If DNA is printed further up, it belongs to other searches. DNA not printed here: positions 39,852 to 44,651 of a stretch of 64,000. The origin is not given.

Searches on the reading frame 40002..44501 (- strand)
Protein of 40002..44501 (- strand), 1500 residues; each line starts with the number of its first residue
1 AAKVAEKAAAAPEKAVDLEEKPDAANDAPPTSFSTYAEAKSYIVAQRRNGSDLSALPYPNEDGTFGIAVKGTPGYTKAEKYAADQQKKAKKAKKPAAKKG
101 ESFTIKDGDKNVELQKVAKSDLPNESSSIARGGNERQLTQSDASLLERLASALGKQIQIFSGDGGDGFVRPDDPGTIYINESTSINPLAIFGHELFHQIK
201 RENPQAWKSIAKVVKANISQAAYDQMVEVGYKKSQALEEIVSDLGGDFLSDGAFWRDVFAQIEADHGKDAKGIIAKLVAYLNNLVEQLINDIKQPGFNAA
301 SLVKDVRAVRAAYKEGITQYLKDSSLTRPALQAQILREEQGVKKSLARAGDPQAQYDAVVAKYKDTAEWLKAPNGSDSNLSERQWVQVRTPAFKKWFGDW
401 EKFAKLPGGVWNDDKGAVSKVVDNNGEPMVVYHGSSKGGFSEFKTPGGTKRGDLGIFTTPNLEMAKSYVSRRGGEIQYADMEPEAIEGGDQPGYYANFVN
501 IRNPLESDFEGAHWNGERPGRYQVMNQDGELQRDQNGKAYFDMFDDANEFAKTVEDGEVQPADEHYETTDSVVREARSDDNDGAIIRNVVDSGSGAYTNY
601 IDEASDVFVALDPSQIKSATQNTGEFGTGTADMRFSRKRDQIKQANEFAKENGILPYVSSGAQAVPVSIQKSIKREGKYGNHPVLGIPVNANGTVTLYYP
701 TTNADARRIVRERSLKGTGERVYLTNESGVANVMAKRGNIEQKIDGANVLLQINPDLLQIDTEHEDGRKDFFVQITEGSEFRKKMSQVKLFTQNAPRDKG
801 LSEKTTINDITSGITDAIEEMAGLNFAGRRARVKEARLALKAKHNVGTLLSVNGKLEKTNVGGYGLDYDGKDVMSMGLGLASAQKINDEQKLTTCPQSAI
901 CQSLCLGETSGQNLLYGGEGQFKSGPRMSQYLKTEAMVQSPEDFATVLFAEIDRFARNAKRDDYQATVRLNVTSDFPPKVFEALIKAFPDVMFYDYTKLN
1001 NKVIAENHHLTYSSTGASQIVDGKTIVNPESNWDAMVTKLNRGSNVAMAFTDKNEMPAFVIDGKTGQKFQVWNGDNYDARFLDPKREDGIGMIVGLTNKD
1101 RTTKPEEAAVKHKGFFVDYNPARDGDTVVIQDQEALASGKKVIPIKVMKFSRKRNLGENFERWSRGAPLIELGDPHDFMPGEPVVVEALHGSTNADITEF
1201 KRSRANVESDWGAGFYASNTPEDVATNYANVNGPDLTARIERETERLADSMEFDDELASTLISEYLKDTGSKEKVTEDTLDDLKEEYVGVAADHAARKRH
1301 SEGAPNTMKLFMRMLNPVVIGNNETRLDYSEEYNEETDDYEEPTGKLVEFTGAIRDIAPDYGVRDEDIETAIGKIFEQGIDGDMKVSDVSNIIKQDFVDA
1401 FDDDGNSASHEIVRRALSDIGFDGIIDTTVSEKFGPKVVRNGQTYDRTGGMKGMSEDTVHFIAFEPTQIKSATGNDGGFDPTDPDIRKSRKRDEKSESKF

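Call 95: search_dna_similar(query=window:40002-44501:-, collection=phages, mode=protein, max_rows=12)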
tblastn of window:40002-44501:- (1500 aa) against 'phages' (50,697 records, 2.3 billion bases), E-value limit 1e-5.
Records with a match: 73; places in all: 75; records where one place covers at least 80% of the query: 0.
Best place of each record, by identity: <60% 73.
By first word of the organism name: Mycobacterium 34; Pelagibacter 10; uncultured 9; Stenotrophomonas 2; Xanthomonas 2; Puniceispirillum 2; Mesorhizobium 2; Shewanella 1; Bacteroides 1; Tunturiibacter 1; and 9 more.
By host as written in the record: Mycobacterium smegmatis mc2 155 27; - 11; Mycobacterium smegmatis mc#155 4; Candidatus Pelagibacter sp H2P3alpha 4; Candidatus Pelagibacter sp. HTCC7211 3; Candidatus Pelagibacter sp. HTCC1062 3; Mycobacterium smegmatis mc2155 2; Candidatus Puniceispirillum marinum IMCC1322 2; and 16 more.
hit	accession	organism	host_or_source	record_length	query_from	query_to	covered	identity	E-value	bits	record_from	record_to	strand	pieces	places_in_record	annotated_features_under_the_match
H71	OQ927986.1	Shewanella phage vB_SbaS_Y11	Shewanella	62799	352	643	19%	31.4%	1e-22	112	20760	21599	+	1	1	methyltransferase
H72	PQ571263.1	Bacteroides phage BF1-TP2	Bacteroides fragilis BL19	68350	359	707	23%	26.1%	5e-18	97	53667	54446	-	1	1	hypothetical protein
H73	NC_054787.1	Mycobacterium phage Steamy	Mycobacterium smegmatis mc2155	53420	810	1109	20%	29.6%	2e-10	72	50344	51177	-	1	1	88: hypothetical protein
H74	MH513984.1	Mycobacterium phage Steamy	Mycobacterium smegmatis mc2155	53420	810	1109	20%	29.6%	2e-10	72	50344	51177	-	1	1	88: hypothetical protein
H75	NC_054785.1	Mycobacterium phage DarthPhader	Mycobacterium smegmatis mc2 155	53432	810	1109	20%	29.6%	5e-10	71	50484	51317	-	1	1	hypothetical protein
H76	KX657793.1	Mycobacterium phage DarthPhader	Mycobacterium smegmatis mc2 155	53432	810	1109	20%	29.6%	5e-10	71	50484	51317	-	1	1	hypothetical protein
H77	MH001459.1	Mycobacterium phage KittenMittens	Mycobacterium smegmatis mc2 155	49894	796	1109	21%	27.8%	3e-8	65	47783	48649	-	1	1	80: hypothetical protein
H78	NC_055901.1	uncultured phage cr130_1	Rhesus macaque feces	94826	371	676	20%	28.5%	2e-14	86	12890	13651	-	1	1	hypothetical protein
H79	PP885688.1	Tunturiibacter phage Tunturi_5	Tunturiibacter psychrotolerans X4BP1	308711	1160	1486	22%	26.3%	4e-10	71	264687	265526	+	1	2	MutT/NUDIX hydrolase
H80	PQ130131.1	Mycobacterium phage A10ZJ24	Mycolicibacterium smegmatis mc(2)155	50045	796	1108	21%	27.4%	1e-10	73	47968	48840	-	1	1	hypothetical protein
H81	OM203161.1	Mycobacterium phage SororFago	Mycobacterium smegmatis mc2 155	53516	796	1109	21%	27.2%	3e-9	68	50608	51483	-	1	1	95: hypothetical protein | 96: hypothetical protein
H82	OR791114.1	Pseudoalteromonas phage vB_PalP_Y7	Pseudoalteromonas sp. Y7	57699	352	643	19%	29.0%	4e-21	107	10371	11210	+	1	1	DarB-like antirestriction protein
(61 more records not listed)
